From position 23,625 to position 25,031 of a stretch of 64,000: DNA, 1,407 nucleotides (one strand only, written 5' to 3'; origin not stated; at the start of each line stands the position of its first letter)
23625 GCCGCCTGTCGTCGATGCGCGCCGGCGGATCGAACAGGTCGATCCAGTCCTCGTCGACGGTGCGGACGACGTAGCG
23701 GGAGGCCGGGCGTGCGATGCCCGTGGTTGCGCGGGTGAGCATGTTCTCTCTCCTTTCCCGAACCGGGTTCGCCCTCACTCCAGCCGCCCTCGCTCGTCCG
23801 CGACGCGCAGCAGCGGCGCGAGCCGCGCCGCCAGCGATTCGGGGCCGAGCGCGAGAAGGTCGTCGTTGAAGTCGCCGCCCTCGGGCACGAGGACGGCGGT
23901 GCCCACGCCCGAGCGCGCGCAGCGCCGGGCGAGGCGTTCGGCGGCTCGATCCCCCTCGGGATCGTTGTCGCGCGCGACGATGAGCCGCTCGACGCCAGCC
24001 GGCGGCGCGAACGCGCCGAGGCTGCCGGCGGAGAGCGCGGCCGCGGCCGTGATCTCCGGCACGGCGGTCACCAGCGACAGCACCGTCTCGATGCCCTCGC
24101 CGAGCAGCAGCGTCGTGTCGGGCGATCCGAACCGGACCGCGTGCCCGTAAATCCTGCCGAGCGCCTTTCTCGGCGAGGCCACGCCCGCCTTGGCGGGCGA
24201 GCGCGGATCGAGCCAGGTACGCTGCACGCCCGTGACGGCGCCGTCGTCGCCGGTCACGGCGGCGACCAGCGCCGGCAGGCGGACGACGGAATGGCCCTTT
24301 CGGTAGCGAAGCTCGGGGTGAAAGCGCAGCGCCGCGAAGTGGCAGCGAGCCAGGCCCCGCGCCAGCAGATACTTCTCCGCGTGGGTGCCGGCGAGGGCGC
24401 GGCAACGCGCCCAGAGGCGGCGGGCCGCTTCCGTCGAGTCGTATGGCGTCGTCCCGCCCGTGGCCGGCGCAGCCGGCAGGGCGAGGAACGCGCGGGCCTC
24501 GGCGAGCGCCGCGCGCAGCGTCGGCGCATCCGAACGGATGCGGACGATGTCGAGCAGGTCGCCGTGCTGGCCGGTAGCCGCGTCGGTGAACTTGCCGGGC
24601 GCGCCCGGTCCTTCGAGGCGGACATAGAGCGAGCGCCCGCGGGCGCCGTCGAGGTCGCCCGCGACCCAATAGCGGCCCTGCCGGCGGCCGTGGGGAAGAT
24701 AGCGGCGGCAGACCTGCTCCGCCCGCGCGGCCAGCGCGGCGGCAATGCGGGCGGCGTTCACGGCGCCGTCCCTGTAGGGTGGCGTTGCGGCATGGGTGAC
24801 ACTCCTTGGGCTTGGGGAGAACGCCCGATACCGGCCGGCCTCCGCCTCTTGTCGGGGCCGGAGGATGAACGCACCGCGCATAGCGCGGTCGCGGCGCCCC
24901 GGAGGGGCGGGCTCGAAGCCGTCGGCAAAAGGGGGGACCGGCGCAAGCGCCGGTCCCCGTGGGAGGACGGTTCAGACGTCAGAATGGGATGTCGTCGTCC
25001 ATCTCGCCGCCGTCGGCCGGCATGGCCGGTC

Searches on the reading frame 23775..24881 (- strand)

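Call 14: search_protein_families(library=pfam, proteins=[window:23775-24881:-], max_evalue=0.001)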
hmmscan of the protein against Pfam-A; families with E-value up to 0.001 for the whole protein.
window:23775-24881:- (368 aa): 3 families
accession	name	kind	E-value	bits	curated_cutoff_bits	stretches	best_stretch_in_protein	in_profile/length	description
PF23639.1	DUF7146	-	8e-34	116.6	27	1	149-251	3-105/105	Domain of unknown function (DUF7146)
PF13362.12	Toprim_3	-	1.8e-23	83.2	27.2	1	258-347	2-94/95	Toprim domain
PF13155.12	Toprim_2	-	1.4e-05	25.8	22.1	1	297-342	42-88/88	Toprim-like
